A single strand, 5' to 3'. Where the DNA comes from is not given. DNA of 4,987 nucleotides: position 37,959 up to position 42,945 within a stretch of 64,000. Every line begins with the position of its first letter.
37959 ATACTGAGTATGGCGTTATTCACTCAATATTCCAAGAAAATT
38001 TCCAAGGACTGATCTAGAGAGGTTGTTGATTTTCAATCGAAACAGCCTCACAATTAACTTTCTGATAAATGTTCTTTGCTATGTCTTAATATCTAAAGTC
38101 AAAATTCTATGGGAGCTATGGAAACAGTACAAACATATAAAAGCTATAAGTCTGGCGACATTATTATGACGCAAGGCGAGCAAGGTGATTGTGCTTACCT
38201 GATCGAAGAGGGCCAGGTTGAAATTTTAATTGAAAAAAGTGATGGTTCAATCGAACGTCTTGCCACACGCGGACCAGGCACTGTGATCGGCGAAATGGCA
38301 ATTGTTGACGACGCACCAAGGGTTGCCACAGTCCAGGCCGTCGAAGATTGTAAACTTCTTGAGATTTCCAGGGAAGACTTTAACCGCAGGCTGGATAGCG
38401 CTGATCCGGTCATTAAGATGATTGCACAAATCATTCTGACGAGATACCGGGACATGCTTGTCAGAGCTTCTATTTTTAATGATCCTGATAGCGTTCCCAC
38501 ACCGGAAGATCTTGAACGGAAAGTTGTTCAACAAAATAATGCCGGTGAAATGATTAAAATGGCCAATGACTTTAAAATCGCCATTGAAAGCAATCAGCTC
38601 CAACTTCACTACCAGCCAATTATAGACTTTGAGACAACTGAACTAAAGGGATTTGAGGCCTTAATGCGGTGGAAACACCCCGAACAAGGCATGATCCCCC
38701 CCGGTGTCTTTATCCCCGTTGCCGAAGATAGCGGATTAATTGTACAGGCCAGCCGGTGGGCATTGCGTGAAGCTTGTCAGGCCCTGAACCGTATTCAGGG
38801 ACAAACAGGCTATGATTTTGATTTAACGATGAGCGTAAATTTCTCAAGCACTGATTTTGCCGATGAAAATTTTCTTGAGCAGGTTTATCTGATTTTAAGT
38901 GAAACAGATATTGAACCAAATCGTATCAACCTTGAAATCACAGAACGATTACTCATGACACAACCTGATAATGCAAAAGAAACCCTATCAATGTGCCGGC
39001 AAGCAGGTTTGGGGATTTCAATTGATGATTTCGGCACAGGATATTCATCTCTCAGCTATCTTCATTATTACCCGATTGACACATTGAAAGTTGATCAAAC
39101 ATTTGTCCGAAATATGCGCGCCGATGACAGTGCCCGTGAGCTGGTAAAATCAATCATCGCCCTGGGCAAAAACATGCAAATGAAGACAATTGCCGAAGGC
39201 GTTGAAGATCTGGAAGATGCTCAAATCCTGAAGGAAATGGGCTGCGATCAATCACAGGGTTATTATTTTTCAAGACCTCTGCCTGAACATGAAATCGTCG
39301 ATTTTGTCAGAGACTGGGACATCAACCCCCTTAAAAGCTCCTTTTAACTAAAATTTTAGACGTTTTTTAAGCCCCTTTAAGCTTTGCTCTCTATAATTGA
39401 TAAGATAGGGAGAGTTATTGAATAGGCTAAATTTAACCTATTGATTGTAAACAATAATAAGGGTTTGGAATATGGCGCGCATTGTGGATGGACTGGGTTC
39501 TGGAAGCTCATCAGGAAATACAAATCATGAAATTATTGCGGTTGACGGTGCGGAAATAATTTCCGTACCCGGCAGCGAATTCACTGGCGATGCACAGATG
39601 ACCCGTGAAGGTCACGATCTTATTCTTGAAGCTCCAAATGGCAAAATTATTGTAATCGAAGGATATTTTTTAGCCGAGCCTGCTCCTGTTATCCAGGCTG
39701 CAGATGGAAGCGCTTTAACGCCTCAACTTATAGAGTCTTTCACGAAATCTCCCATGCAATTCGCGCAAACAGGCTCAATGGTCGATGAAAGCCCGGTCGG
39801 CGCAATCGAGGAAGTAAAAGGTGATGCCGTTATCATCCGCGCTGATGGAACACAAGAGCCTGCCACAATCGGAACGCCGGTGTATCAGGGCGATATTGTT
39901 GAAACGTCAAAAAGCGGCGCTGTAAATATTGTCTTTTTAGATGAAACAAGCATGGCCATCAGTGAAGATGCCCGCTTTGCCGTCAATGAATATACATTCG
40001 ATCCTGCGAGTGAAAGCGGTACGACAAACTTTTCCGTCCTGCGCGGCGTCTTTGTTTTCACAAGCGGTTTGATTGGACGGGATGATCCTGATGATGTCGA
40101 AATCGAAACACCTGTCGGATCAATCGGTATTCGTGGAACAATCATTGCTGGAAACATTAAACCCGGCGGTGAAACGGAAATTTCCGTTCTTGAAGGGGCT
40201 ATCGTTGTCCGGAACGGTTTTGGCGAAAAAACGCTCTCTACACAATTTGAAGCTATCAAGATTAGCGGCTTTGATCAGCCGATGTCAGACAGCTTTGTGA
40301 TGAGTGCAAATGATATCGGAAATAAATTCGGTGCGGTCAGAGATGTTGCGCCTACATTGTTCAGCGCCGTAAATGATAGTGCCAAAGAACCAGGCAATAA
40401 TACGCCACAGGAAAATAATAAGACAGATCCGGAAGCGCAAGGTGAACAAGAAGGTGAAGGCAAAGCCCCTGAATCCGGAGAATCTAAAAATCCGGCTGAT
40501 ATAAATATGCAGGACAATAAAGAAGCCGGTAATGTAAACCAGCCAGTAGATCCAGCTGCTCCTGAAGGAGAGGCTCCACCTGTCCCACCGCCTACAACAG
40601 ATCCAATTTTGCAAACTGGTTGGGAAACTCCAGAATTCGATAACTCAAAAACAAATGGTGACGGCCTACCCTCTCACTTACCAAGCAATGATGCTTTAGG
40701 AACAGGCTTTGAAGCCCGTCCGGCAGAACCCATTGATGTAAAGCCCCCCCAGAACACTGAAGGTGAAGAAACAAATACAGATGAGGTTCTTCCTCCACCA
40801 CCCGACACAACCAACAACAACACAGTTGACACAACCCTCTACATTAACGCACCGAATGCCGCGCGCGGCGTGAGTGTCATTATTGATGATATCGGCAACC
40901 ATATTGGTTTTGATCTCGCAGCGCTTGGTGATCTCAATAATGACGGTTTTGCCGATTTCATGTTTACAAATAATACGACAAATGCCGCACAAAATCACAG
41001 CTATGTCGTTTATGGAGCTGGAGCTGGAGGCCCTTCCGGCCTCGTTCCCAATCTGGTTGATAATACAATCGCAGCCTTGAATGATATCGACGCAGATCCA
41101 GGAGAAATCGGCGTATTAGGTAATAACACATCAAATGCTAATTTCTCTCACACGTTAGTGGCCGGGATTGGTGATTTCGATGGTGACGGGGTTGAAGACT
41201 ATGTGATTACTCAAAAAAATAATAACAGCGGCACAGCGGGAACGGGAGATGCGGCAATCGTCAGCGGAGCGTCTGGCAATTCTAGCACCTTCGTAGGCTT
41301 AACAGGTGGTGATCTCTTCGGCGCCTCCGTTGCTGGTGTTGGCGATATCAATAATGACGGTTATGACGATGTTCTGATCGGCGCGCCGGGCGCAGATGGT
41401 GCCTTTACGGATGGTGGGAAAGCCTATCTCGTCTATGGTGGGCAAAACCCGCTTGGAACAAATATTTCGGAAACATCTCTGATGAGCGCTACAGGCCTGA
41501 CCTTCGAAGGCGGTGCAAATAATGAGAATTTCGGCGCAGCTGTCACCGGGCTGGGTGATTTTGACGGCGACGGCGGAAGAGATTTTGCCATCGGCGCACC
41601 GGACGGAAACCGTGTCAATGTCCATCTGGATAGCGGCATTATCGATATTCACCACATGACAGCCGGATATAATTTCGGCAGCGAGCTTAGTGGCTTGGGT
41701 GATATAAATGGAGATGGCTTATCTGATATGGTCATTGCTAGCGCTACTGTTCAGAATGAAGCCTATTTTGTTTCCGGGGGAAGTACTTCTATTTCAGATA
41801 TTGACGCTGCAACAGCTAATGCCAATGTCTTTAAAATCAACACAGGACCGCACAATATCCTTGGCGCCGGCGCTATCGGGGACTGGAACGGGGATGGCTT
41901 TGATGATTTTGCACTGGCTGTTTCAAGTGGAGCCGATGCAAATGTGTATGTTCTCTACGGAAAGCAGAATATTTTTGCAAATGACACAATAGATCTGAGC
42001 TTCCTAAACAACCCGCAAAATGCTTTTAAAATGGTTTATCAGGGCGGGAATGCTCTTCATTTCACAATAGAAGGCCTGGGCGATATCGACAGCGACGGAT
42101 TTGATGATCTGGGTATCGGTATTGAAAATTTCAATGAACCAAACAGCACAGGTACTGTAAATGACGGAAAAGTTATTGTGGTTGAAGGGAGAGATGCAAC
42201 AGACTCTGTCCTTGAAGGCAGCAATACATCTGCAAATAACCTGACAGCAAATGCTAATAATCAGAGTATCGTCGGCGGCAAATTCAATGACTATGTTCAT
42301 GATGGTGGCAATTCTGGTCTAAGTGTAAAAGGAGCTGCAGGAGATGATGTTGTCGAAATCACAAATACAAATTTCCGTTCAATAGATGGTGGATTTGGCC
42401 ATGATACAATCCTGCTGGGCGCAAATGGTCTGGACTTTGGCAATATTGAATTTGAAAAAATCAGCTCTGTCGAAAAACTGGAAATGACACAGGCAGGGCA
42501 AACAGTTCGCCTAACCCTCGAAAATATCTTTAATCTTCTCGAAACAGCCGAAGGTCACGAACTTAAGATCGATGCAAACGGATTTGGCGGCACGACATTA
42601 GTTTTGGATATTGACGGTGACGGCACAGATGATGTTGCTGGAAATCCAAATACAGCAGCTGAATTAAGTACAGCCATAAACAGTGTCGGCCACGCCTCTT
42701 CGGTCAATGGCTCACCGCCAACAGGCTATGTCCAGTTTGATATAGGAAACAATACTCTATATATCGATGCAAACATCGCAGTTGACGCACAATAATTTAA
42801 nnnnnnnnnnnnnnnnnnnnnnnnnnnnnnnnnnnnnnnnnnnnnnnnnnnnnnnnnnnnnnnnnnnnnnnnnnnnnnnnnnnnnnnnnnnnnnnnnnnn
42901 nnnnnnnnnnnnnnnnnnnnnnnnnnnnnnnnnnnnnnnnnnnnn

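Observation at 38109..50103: Signalling, adhesin and T1SS island: a cNMP-gated EAL phosphodiesterase, a CHASE2 cyclase and a giant secreted propeller protein, without LapD or LapG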

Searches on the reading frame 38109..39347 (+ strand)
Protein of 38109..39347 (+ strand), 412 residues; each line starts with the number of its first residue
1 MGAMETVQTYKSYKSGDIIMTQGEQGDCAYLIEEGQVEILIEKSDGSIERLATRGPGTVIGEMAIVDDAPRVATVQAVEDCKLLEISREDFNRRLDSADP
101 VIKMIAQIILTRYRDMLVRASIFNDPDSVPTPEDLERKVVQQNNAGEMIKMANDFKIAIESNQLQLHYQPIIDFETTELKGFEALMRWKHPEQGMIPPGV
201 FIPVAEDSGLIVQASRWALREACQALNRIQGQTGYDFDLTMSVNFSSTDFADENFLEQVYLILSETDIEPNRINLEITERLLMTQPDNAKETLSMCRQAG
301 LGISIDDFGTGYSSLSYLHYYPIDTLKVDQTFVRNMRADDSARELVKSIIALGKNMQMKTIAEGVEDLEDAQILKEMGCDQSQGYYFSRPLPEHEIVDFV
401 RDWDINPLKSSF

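Call 3: search_protein_families(library=pfam, proteins=[window:38109-39347:+], max_evalue=0.01)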
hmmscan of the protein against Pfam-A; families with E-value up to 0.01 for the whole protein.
window:38109-39347:+ (412 aa): 2 families
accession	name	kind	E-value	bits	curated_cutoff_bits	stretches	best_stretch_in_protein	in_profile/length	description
PF00563.25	EAL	-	3.4e-74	249.6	31.3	1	153-390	2-236/236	EAL domain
PF00027.35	cNMP_binding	-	8.5e-24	83.8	27.5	1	11-95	2-86/89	Cyclic nucleotide-binding domain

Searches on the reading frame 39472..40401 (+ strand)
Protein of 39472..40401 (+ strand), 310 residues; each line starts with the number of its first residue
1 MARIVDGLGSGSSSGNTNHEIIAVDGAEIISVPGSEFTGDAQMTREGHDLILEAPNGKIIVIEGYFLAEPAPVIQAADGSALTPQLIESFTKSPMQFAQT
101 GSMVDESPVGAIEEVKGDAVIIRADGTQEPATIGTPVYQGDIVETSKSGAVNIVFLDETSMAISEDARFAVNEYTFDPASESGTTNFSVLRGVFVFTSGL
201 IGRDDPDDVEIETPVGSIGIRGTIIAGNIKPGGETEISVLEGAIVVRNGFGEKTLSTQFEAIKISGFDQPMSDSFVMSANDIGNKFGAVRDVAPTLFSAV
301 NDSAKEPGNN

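Call 66: predict_structure(alignment_id=A2)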
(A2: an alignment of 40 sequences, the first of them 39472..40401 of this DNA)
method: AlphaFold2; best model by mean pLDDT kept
length: 310 residues; sequences in the alignment: 40
mean_pLDDT: 85.9   pTM: 0.81
mean pLDDT of the five models: 85.9, 84.6, 84.4, 84.3, 82.8
residues with pLDDT >= 90: 199; 70-90: 73; 50-70: 11; < 50: 27
segments of 3 or more residues with pLDDT < 50: 1-16, 95-103
pLDDT, mean of each block of 10 residues (from residue 1): 41 58 92 92 93 94 95 93 93 53 67 97 92 96 96 94 96 86 88 91 75 90 88 89 91 94 93 94 90 84 67
secondary structure, 60 per line:
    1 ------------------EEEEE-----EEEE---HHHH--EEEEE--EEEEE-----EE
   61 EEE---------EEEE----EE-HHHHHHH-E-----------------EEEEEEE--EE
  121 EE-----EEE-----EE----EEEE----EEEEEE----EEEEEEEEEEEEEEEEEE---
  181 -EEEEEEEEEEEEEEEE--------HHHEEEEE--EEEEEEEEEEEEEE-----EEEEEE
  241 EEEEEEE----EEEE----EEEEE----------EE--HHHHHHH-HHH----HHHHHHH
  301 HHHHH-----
elements in order: E19-23 E29-32 H36-39 E42-46 E49-53 E59-63 E73-76 H84-90 E110-116 E119-122 E128-130 E142-145 E150-155 E160-177 E182-197 E209-213 E216-229 E235-247 E252-255 E260-264 H279-285 H294-305

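Call 75: fold_search(model_id=the predicted structure, library=pdb)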
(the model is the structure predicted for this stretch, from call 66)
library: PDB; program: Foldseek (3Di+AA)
matches with E <= 10: 919; with E <= 0.001: 3
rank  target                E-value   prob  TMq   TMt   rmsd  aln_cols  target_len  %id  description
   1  6ovk_R                2.0e-05  1.00  0.36  0.51   3.8       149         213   14  Crystal Structure of the Pseudomonas capeferrum Anti-sigma Regulator PupR C-terminal Cell-surface Signaling Domain in  (released 2020-03-04)
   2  4m0n                  2.5e-04  1.00  0.37  0.52   3.4       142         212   13  Crystal structure of a putative anti-sigma factor (BDI_1681) from Parabacteroides distasonis ATCC 8503 at 1.65 A resolut (released 2013-10-16)
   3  4m0h_B                3.3e-04  1.00  0.37  0.52   3.6       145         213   12  Crystal structure of a putative anti-sigma factor (BDI_1681) from Parabacteroides distasonis ATCC 8503 at 2.50 A resol (released 2013-10-16)
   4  5ix9_MODEL_1_A        1.0e-03  1.00  0.20  0.77   0.9        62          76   29  Cell surface anchoring domain (released 2017-06-28)
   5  6tji_A                1.3e-03  0.33  0.15  0.14  16.9       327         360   14  Crystal structure of the computationally designed Cake10 protein (released 2020-05-06)
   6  7awz                  3.2e-03  0.13  0.13  0.13  16.0       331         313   11  Crystal structure of the computationally designed Scone-E protein (released 2021-01-13)
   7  4m0h_A                4.7e-03  1.00  0.38  0.53   2.7       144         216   13  Crystal structure of a putative anti-sigma factor (BDI_1681) from Parabacteroides distasonis ATCC 8503 at 2.50 A resol (released 2013-10-16)
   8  7awy                  1.1e-02  0.20  0.17  0.17  15.9       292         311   16  Crystal structure of the computationally designed Scone-R protein (released 2021-01-13)
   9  9p0c_B                1.5e-02  1.00  0.20  0.35   5.8        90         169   18  Crystal structure of Ca2+-bound RTX domain block V of adenylate cyclase toxin from Bordetella pertussis (released 2026-01-07)
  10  5cvw                  1.7e-02  1.00  0.20  0.38   3.2        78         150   17  CRYSTAL STRUCTURE OF RTX DOMAIN BLOCK V OF ADENYLATE CYCLASE TOXIN FROM BORDETELLA PERTUSSIS (released 2015-09-09)
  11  4bxr_B                2.2e-02  0.08  0.10  0.14  20.3       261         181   11  Structure of the wild-type TCP10 domain of Danio rerio CPAP in complex with a peptide of Danio rerio STIL (released 2013-09-25)
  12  6tjf_A                2.9e-02  0.16  0.15  0.18  15.1       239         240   15  Crystal structure of the computationally designed Cake6 protein (released 2020-05-06)
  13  9v9n_B                3.6e-02  0.12  0.17  0.15  20.2       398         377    9  Cryo-EM structure of KICSTOR CCC complex (state 5) (released 2025-11-12)
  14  4bxr_A                3.6e-02  0.07  0.10  0.14  20.6       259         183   10  Structure of the wild-type TCP10 domain of Danio rerio CPAP in complex with a peptide of Danio rerio STIL (released 2013-09-25)
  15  9mf4_A                4.5e-02  0.57  0.21  0.08  11.0       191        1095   12  De novo designed minibinder complexed with Clostridioides difficile Toxin B (released 2025-09-17)
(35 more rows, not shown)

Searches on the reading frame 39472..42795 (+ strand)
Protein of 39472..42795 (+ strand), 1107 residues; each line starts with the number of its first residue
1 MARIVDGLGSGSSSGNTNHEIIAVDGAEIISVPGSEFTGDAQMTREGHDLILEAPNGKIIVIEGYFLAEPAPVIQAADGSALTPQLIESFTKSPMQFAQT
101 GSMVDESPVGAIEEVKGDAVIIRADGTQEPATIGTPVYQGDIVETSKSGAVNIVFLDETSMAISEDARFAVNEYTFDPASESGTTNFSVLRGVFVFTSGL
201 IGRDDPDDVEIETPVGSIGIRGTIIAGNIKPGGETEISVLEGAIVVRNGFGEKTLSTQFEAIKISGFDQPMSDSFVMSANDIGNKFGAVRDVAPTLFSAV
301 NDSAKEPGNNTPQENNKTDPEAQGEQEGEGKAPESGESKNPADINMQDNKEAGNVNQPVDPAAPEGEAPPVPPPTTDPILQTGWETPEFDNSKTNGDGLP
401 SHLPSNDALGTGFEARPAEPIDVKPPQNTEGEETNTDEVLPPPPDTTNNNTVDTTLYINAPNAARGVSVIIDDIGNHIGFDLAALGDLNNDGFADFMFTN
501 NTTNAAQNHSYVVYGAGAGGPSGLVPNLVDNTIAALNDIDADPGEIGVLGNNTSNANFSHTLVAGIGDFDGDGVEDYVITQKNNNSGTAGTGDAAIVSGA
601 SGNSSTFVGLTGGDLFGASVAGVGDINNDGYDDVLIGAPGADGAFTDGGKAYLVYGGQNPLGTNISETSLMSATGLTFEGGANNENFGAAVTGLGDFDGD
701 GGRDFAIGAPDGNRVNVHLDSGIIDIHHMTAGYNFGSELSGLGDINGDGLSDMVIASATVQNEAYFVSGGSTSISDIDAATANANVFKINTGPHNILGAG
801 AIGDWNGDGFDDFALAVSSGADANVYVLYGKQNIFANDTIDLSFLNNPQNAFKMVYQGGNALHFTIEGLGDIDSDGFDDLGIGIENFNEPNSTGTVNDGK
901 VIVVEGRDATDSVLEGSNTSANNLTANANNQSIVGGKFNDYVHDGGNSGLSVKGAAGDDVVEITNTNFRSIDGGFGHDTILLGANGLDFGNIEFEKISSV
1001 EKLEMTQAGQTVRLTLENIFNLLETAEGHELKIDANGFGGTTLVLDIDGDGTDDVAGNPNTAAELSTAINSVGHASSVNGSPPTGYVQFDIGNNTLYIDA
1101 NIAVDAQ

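Call 3: search_protein_families(library=pfam, proteins=[window:39472-42795:+], max_evalue=0.01)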
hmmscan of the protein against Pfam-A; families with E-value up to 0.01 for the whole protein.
window:39472-42795:+ (1107 aa): 5 families
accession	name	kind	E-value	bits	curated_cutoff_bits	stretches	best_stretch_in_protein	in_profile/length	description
PF01839.29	FG-GAP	-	1.1e-19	70.3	22.1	1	616-653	1-36/37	FG-GAP repeat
PF04773.18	FecR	-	5.2e-11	43.3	24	1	142-244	2-96/97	FecR protein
PF13517.12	FG-GAP_3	-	2.6e-06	28.4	26.9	2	744-814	1-60/61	FG-GAP-like repeat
PF23727.1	Beta-prop_FAM234A_B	-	0.00041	19.4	26.4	0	536-603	102-165/467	FAM234A/B beta-propeller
PF22783.1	BapA_N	-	0.0019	18.4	27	0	41-70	40-69/123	BapA, prefix-like domain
